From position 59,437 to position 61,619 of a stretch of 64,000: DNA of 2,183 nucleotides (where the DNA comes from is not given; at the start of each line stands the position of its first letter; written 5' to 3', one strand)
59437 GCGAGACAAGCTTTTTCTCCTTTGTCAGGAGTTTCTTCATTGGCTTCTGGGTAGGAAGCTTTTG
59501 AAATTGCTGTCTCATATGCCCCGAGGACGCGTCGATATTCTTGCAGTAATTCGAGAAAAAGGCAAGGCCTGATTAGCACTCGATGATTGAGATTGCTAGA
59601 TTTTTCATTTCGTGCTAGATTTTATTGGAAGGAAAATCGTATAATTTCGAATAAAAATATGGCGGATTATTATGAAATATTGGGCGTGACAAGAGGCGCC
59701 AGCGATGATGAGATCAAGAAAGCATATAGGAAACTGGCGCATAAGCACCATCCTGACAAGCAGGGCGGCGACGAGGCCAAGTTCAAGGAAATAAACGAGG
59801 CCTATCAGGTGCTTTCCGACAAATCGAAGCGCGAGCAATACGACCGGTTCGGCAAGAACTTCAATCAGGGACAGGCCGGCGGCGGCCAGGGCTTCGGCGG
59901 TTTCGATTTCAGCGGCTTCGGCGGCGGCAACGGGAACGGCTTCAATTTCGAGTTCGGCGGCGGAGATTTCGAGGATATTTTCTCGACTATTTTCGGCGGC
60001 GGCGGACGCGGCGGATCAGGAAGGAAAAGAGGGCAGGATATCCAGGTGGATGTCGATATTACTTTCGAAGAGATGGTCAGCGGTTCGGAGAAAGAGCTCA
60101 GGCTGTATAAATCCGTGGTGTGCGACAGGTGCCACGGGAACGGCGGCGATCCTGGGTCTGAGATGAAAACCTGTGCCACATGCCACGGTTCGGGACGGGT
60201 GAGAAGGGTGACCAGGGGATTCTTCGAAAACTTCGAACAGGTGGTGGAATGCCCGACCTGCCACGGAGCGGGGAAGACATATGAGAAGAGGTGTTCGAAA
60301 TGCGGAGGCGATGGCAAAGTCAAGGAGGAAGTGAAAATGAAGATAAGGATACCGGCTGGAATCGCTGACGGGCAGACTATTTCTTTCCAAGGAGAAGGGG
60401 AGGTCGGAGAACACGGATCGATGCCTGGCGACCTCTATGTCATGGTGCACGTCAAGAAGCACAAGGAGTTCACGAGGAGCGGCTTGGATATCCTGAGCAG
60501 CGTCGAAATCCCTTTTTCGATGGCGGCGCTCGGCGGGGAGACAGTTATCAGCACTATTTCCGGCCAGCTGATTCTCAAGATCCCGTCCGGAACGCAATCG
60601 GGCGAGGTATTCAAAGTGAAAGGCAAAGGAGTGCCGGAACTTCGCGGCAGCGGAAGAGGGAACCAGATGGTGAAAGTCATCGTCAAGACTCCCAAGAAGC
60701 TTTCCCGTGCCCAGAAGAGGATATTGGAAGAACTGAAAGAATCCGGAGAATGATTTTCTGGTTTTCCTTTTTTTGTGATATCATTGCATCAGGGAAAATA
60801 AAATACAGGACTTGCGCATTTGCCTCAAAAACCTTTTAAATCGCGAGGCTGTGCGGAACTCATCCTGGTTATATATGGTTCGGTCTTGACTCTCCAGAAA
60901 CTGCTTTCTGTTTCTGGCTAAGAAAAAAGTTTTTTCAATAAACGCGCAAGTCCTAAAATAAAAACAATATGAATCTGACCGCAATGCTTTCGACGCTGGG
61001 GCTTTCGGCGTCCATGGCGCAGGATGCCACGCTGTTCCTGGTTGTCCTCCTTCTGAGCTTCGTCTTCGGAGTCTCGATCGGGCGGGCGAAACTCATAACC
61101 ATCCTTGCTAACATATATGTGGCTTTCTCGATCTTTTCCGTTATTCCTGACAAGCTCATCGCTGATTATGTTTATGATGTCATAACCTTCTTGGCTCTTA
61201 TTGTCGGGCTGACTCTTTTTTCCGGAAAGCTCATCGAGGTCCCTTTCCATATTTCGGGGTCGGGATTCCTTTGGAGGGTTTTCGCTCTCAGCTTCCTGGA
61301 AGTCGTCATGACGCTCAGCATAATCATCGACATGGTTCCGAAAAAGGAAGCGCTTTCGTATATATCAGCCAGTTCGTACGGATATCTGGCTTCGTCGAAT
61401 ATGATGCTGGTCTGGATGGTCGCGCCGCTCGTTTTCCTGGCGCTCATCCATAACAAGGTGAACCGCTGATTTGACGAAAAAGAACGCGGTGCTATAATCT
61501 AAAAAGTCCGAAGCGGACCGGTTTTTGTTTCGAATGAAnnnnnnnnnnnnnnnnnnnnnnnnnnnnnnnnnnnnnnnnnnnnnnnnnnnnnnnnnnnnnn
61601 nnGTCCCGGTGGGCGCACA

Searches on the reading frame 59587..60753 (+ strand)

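Call 17: search_protein_families(library=pfam, proteins=[window:59587-60753:+])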
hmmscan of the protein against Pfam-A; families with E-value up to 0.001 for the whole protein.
window:59587-60753:+ (388 aa): 4 families
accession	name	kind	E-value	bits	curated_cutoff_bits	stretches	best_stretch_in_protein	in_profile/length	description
PF01556.23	DnaJ_C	-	5.1e-46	156.9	26.6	1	152-369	1-152/152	DnaJ C terminal domain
PF00226.36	DnaJ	-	5.4e-27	94.1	27.8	1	27-86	1-63/63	DnaJ domain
PF00684.25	DnaJ_CXXCXGXG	-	6.9e-15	55.5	32.7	1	179-243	1-65/65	DnaJ central domain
PF14537.11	Cytochrom_c3_2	-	2.3e-05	25.2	25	1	176-239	6-77/79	Cytochrome c3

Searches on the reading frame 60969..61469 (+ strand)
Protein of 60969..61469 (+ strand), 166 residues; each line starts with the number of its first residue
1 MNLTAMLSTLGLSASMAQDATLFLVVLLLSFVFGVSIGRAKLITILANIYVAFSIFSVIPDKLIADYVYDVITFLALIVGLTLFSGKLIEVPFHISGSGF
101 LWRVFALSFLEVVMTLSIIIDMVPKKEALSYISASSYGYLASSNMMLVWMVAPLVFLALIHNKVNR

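Call 16: find_encoding_contigs(protein=window:60969-61469:+, flank=10000, max_places=10)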
Protein window:60969-61469:+ (166 aa): no gene with exactly this product is on record in the collection.

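Call 17: search_protein_families(library=pfam, proteins=[window:60969-61469:+])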
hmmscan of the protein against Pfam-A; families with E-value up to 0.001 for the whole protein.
window:60969-61469:+ (166 aa): 0 families
